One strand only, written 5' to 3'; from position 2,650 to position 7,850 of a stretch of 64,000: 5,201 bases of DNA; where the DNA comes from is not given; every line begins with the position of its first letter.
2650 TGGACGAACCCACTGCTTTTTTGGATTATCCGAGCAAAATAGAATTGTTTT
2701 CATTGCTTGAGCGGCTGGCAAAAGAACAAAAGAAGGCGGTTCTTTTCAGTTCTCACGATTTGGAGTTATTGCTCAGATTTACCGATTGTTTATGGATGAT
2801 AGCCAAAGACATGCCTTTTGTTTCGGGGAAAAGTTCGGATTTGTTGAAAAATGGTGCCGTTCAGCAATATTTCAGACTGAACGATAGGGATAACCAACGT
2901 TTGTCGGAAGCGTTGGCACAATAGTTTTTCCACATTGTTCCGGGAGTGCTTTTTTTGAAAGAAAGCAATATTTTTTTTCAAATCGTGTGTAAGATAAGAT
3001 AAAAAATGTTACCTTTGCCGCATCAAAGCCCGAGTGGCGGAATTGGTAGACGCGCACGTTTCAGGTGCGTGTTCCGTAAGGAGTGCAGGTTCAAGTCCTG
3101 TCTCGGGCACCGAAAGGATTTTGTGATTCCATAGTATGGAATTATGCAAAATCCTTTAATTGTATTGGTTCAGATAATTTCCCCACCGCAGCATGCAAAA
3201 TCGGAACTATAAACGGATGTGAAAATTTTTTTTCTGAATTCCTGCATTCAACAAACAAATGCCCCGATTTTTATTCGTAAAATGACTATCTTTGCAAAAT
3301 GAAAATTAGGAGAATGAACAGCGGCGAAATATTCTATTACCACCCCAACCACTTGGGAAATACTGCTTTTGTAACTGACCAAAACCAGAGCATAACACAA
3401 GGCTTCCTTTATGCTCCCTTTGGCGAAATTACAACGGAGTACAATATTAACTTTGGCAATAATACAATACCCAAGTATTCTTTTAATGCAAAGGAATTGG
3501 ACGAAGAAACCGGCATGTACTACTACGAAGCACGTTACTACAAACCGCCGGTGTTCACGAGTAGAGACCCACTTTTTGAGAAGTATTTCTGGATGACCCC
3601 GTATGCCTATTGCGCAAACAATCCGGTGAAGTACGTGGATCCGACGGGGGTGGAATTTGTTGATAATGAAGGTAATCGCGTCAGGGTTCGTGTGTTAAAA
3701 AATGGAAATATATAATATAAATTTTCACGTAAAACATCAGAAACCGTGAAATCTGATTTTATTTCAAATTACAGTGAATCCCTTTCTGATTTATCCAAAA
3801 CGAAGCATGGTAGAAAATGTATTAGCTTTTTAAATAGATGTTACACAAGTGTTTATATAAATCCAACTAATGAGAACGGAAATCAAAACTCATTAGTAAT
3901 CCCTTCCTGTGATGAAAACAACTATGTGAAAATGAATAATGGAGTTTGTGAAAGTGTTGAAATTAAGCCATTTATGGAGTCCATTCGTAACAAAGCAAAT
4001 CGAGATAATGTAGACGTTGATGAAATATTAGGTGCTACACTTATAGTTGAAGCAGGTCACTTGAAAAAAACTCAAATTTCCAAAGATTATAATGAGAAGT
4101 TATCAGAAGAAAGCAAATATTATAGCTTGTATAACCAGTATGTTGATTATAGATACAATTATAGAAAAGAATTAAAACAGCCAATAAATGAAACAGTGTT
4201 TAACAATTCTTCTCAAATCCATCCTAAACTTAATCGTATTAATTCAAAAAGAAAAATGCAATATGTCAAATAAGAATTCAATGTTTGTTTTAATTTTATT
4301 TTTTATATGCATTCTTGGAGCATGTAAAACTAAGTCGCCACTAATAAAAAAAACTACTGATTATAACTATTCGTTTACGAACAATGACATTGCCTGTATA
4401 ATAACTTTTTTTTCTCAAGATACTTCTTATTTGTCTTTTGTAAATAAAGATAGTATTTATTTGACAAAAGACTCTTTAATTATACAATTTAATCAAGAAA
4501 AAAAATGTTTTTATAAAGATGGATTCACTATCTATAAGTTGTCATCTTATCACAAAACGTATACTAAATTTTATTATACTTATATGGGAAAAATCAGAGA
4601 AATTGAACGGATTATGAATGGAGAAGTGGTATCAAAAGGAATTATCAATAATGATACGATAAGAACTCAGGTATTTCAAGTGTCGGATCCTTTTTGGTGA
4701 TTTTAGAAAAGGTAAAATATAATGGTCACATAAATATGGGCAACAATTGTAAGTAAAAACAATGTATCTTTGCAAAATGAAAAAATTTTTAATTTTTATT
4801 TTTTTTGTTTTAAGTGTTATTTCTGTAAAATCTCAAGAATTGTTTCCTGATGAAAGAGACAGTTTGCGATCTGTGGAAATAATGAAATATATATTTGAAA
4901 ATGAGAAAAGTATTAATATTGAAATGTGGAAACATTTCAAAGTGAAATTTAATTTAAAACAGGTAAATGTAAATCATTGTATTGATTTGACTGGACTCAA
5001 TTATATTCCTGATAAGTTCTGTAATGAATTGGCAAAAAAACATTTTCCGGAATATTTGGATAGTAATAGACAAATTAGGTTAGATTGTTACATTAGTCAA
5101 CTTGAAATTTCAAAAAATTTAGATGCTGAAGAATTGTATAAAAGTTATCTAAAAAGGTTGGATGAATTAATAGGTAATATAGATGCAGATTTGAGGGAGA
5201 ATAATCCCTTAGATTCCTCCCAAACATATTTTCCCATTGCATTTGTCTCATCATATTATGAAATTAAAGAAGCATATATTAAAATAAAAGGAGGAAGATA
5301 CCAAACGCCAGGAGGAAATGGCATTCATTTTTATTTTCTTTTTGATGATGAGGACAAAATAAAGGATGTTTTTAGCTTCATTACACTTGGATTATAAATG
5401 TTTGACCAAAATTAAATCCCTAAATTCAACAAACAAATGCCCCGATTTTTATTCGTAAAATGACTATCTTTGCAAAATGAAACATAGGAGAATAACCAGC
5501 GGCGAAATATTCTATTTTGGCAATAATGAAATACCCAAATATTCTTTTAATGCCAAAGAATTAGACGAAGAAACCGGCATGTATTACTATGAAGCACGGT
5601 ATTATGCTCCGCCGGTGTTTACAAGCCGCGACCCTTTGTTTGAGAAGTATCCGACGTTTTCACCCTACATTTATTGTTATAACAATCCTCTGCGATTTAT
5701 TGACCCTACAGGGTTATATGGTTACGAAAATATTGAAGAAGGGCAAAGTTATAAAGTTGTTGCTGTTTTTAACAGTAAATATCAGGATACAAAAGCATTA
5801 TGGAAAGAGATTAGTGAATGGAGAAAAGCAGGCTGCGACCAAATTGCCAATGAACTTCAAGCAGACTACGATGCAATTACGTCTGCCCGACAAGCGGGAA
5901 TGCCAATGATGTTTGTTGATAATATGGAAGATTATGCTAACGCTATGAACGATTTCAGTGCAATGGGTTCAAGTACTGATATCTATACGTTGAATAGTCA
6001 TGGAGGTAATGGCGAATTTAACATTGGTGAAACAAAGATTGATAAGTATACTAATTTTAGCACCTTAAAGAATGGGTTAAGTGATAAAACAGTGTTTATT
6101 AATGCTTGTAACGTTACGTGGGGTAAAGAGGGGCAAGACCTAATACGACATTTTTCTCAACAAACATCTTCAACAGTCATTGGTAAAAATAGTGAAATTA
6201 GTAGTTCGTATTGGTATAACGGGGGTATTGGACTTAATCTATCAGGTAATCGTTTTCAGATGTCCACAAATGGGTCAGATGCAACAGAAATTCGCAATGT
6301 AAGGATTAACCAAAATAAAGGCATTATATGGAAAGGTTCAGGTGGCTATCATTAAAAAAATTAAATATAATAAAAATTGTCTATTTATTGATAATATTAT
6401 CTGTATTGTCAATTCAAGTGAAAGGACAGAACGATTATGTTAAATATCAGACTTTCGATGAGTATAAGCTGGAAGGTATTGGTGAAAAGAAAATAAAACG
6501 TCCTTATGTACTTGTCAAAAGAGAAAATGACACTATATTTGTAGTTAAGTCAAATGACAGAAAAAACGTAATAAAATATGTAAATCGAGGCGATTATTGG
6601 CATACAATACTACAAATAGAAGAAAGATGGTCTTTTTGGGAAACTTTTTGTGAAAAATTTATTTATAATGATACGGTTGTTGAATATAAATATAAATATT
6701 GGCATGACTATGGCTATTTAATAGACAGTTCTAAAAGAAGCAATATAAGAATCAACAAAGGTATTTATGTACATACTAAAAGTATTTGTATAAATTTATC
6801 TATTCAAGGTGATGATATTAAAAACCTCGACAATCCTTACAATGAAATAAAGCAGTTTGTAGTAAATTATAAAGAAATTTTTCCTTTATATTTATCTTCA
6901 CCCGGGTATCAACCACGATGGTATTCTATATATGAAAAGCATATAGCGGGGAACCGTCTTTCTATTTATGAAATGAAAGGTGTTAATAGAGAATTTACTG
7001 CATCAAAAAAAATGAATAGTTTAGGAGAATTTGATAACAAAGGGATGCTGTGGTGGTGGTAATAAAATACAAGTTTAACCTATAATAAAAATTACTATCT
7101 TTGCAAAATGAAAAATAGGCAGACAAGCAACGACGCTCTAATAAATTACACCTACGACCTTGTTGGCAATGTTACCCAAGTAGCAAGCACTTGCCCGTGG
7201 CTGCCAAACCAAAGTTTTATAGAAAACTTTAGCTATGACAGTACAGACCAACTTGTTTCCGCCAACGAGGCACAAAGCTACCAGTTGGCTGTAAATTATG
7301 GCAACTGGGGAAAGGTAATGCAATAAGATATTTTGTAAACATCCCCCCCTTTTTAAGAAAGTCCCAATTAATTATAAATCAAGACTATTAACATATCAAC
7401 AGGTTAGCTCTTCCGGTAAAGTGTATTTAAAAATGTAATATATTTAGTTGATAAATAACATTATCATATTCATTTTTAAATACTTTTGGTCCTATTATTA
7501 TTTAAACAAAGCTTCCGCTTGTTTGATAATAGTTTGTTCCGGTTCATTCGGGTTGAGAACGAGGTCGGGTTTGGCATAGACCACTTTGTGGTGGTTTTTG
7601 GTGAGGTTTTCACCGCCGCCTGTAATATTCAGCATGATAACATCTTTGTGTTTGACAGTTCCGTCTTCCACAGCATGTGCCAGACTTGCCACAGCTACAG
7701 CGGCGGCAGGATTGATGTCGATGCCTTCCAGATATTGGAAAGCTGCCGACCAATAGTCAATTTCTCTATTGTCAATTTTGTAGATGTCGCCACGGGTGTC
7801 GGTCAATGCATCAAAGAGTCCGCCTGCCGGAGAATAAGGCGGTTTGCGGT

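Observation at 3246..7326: Orphan Rhs/YD toxin-immunity cassette array beside tRNA-Leu, with every cassette opened by the same promoter+ATG head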

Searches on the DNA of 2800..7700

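Call 84: search_rna_families(source=window, start=2800, end=7700, threshold=evalue, max_evalue=1)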
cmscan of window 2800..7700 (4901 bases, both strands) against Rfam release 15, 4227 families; matches with E-value up to 1: 1.
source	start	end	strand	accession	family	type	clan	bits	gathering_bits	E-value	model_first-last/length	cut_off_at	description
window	3028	3109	+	RF00005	tRNA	Gene; tRNA;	CL00001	51.2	29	3.5e-09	1-71/71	no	tRNA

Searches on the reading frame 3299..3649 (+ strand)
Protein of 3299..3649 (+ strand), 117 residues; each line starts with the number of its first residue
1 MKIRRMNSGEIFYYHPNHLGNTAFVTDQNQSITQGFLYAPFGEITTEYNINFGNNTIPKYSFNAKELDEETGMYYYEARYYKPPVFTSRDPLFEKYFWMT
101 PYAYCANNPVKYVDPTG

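Call 23: find_homologous_proteins(query=window:3299-3649:+, max_evalue=0.00001)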
Query seq(117 aa) (117 aa): 62 proteins with E <= 0.00001 among 64 candidates.
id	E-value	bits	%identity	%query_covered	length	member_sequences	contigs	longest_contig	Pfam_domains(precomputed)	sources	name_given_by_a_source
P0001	1.3e-75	269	100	100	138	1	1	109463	-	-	-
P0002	3.2e-56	207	89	86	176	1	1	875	-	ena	-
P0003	1.6e-52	195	70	98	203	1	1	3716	-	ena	-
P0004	5.7e-51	190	89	78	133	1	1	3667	-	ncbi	-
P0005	2.4e-49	185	74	89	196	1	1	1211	PF01960.24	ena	-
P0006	1.9e-45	172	69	92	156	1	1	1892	-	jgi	jgi:RHS repeat-associated protein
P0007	1.0e-44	170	72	85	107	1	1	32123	-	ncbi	-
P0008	3.0e-44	168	65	95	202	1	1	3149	-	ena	-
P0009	5.0e-44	167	85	74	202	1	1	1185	-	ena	-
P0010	1.3e-43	166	63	100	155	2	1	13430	-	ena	-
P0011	1.4e-43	166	68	91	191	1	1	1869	-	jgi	jgi:RHS repeat-associated protein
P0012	2.2e-43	165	83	74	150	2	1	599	-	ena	-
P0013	3.1e-42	162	70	86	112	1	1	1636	-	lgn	-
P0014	1.3e-41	160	73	79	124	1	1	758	-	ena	-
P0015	5.5e-40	154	67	86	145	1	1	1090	-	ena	-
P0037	1.6e-25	108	73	56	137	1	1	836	-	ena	-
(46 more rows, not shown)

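Call 27: find_encoding_contigs(protein=P0037, flank=10000, max_places=6)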
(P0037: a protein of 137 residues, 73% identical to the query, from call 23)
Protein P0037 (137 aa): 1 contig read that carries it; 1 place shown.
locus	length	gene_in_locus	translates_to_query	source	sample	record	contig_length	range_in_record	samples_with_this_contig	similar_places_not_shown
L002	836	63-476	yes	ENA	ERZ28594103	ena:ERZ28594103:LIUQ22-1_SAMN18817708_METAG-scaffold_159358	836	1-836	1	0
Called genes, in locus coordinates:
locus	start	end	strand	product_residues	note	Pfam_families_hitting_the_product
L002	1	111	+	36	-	?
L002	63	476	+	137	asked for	-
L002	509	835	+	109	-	?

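Call 28: find_encoding_contigs(protein=P0001, flank=10000, max_places=6)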
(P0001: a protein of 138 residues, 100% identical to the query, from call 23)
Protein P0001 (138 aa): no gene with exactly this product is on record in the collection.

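Call 30: find_encoding_contigs(protein=P0010, flank=10000, max_places=4)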
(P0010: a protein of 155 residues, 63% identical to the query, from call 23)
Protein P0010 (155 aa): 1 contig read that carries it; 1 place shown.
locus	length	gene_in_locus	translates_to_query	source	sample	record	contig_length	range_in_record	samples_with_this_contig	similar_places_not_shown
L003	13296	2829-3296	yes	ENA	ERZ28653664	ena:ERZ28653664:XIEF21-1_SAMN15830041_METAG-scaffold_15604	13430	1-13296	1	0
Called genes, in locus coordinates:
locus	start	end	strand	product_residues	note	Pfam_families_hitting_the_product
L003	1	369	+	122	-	?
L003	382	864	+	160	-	-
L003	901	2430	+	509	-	-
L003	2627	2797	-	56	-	-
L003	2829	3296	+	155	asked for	-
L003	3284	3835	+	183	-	-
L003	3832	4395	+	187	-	-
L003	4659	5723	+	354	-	PF00255:GSHPx (faint), PF13098:Thioredoxin_2 (weak), PF00578:AhpC-TSA, PF08534:Redoxin, PF00085:Thioredoxin, PF13905:Thioredoxin_8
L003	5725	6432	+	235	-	PF03588:Leu_Phe_trans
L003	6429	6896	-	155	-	-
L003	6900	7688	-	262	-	PF00535:Glycos_transf_2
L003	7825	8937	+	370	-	PF00144:Beta-lactamase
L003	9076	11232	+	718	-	PF00575:S1, PF21710:Spt6_S1 (faint), PF00575:S1, PF23459:S1_RRP5 (weak), PF00575:S1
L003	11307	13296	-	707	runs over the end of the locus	?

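Call 34: find_related_loci(query=A1, collection=genome_contigs, flank=10000)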
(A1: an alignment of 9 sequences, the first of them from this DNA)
Query A1 (110 aa) in genome_contigs; peptide patterns used: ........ (x = any residue, [..] = any of these).
324 stretches matched a pattern; 290 encode a relative of the query (tblastn E <= 1e-3); the best 80 are kept; 78 distinct loci.
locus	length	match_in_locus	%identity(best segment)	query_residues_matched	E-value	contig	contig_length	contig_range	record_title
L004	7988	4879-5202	94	3-110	3e-69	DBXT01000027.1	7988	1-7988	MAG TPA_asm: Bacteroidales bacterium UBA1205 UBA1205_contig_88880, whole genome shotgun sequence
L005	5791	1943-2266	91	3-110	2e-68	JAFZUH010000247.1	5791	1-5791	MAG: Bacteroidales bacterium isolate RGIG8104 Water_buffalos_Rumen-3__c1422212, whole genome shotgun sequence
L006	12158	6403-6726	90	3-110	1e-67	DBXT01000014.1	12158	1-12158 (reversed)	MAG TPA_asm: Bacteroidales bacterium UBA1205 UBA1205_contig_41309, whole genome shotgun sequence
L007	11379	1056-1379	90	3-110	5e-67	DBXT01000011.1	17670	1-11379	MAG TPA_asm: Bacteroidales bacterium UBA1205 UBA1205_contig_75878, whole genome shotgun sequence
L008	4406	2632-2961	89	1-110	3e-67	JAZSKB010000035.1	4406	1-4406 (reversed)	MAG: Bacteroidales bacterium isolate T1900044563_TS20190029.MAGScoT_cleanbin_000002 SGB_374_k141_446463, whole genome sh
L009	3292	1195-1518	89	3-110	5e-67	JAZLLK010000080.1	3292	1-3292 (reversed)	MAG: Bacteroidales bacterium isolate T1900044958_TA20190014.MAGScoT_cleanbin_000002 SGB_3876_k141_693030, whole genome s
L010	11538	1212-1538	90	2-110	4e-67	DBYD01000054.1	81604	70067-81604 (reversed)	MAG TPA_asm: Bacteroidales bacterium UBA1195 UBA1195_contig_21007, whole genome shotgun sequence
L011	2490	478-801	90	3-110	5e-67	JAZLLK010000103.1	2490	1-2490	MAG: Bacteroidales bacterium isolate T1900044958_TA20190014.MAGScoT_cleanbin_000002 SGB_3876_k141_1394886, whole genome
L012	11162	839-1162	89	3-110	4e-66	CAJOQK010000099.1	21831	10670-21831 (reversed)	uncultured Bacteroidales bacterium isolate Rumen_Coassembly_mag_741 genome assembly, contig: k87_18793630, whole genome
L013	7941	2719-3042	88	3-110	1e-65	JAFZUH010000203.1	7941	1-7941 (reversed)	MAG: Bacteroidales bacterium isolate RGIG8104 Water_buffalos_Rumen-3__c1237819, whole genome shotgun sequence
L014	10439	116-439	89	3-110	7e-66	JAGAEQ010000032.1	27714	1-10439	MAG: Bacteroidales bacterium isolate RGIG8373 Water_buffalos_Rumen.Co__c3378256, whole genome shotgun sequence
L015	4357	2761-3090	87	1-110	6e-66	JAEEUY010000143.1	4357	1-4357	MAG: Bacteroidales bacterium isolate Tb.RUG.44 k141_7224755_flag=0_multi=39.4806_len=4357, whole genome shotgun sequence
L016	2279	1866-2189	89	3-110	1e-66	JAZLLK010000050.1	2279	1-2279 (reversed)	MAG: Bacteroidales bacterium isolate T1900044958_TA20190014.MAGScoT_cleanbin_000002 SGB_3876_k141_510800, whole genome s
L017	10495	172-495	89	3-110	4e-65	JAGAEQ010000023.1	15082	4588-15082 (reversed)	MAG: Bacteroidales bacterium isolate RGIG8373 Water_buffalos_Rumen.Co__c2556561, whole genome shotgun sequence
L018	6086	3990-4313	88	3-110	1e-64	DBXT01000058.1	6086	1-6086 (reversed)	MAG TPA_asm: Bacteroidales bacterium UBA1205 UBA1205_contig_75905, whole genome shotgun sequence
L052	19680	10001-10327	68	3-110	3e-48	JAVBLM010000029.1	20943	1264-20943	MAG: Bacteroidales bacterium isolate EPI_MAG_00023 c_000001079773, whole genome shotgun sequence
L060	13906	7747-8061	68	4-110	4e-47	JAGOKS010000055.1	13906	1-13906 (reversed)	MAG: Bacteroidales bacterium isolate Go_SlDig_bin_369 Go_SlDig_12941_length_13906_cov_7.732999, whole genome shotgun seq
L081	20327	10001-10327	54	4-110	8e-37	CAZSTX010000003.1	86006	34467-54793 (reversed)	MAG TPA_asm: uncultured Lentimicrobiaceae bacterium isolate binchicken_co39_217 genome assembly, contig: NODE_521_length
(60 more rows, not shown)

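Call 48: search_protein_families(library=pfam, proteins=[L060:5340-6236:+, L081:5899-6825:+, L006:5080-7344:+, L007:186-1991:+, L052:16262-18085:+], max_evalue=0.01)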
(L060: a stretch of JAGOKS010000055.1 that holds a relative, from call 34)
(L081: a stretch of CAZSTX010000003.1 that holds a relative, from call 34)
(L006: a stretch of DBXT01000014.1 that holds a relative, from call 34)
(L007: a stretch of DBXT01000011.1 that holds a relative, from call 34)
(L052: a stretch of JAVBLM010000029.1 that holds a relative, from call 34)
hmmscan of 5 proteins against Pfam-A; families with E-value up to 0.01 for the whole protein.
L060:5340-6236:+ (299 aa): 4 families
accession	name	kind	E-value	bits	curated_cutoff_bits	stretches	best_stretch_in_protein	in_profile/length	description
PF00589.27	Phage_integrase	-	1.5e-45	155.5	27.1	1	120-285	9-170/172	Phage integrase family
PF02899.23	Phage_int_SAM_1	-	5e-13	49.6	22.3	1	8-85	2-77/83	Phage integrase, N-terminal SAM-like domain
PF13495.12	Phage_int_SAM_4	-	3.1e-09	37.6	27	1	14-92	9-83/85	Phage integrase, N-terminal SAM-like domain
PF13102.12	Phage_int_SAM_5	-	9.5e-06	26.3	22.3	1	9-98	5-93/98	Phage integrase SAM-like domain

L081:5899-6825:+ (309 aa): 2 families
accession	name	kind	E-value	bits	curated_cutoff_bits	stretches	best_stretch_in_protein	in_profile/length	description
PF02588.21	YitT_membrane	-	2.6e-57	194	24.3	1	20-238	2-204/205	Uncharacterised 5xTM membrane BCR, YitT family COG1284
PF10035.14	DUF2179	-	1.2e-20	73.6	22.8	1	244-298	1-55/55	Uncharacterized protein conserved in bacteria (DUF2179)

L006:5080-7344:+ (755 aa): 1 family
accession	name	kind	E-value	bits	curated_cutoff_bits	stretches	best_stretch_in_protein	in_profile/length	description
PF05593.20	RHS_repeat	-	2.8e-06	28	22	0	83-110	1-28/38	RHS Repeat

L007:186-1991:+ (602 aa): 0 families

L052:16262-18085:+ (608 aa): 0 families

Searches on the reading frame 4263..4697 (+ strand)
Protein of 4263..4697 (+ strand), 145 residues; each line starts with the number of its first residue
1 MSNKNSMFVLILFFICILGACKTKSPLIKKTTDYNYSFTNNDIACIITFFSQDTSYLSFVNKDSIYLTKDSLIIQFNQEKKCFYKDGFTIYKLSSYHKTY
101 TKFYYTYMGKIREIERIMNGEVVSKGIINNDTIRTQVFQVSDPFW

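Call 10: search_protein_families(library=pfam, proteins=[window:4263-4697:+], max_evalue=1)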
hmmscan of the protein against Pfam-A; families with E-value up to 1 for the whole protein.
window:4263-4697:+ (145 aa): 0 families

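Call 11: search_protein_families(library=ncbifam, proteins=[window:4263-4697:+], max_evalue=1)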
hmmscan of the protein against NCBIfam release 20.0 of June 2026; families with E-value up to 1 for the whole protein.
window:4263-4697:+ (145 aa): 2 families
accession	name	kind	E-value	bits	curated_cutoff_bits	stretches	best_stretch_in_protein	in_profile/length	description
TIGR04389.1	Lepto_lipo_1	subfamily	0.0049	16.7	100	1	5-123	4-122/201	lipoprotein, tandem type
NF003506.0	PRK05170.2-4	equivalog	0.0052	16.5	248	1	43-139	59-154/158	YcgN family cysteine cluster protein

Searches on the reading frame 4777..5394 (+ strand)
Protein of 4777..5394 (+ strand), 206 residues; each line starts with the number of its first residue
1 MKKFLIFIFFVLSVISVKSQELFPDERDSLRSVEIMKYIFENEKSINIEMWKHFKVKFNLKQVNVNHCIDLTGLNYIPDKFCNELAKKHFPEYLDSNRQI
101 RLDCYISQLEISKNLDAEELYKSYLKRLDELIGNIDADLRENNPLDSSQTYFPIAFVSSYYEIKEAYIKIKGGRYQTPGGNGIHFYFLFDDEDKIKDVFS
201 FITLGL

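Call 10: search_protein_families(library=pfam, proteins=[window:4777-5394:+], max_evalue=1)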
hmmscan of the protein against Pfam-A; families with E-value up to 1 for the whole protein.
window:4777-5394:+ (206 aa): 0 families

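Call 11: search_protein_families(library=ncbifam, proteins=[window:4777-5394:+], max_evalue=1)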
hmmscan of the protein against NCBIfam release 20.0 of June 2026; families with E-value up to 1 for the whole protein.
window:4777-5394:+ (206 aa): 0 families

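Call 57: find_homologous_proteins(query=window:4777-5394:+, max_evalue=0.001)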
Query window:4777-5394:+ (206 aa): 7 proteins with E <= 0.001 among 115 candidates.
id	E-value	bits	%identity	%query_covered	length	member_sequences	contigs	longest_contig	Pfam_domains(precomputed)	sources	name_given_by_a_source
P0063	2.8e-132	457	100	100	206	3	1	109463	-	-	-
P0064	1.7e-108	379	87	100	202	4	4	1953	-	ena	-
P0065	4.9e-94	332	77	99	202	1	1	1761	-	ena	-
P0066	1.1e-86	308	73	100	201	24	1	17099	-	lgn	-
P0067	7.6e-86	305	72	100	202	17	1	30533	-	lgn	-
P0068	3.4e-71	258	68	100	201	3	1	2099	-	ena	-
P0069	2.4e-50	190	54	99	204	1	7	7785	-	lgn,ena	-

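Call 58: find_encoding_contigs(protein=P0067, flank=6000, max_places=3)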
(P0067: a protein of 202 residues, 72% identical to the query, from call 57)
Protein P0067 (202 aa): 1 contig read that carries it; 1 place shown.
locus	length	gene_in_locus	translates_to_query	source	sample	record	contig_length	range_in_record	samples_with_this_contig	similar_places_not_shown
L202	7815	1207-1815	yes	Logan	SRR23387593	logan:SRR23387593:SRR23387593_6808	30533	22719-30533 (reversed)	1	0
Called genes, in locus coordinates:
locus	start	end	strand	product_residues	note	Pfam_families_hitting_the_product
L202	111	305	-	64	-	PF01632:Ribosomal_L35p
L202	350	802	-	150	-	PF05198:IF3_N, PF00707:IF3_C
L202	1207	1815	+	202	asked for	-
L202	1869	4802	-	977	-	PF12705:PDDEXK_1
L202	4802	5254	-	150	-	PF02580:Tyr_Deacylase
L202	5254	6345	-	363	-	PF03308:MeaB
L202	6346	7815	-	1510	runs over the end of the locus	-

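Call 59: find_encoding_contigs(protein=P0066, flank=6000, max_places=3)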
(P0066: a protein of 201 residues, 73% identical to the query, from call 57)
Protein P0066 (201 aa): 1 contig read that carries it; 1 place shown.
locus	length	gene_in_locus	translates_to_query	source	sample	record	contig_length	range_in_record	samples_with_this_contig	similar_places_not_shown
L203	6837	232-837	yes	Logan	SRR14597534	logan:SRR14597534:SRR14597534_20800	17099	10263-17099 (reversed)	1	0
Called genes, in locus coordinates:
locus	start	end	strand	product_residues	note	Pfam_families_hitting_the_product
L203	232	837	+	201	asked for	-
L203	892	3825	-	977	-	PF12705:PDDEXK_1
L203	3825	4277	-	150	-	PF02580:Tyr_Deacylase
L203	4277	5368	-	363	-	PF03308:MeaB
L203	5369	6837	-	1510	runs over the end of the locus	-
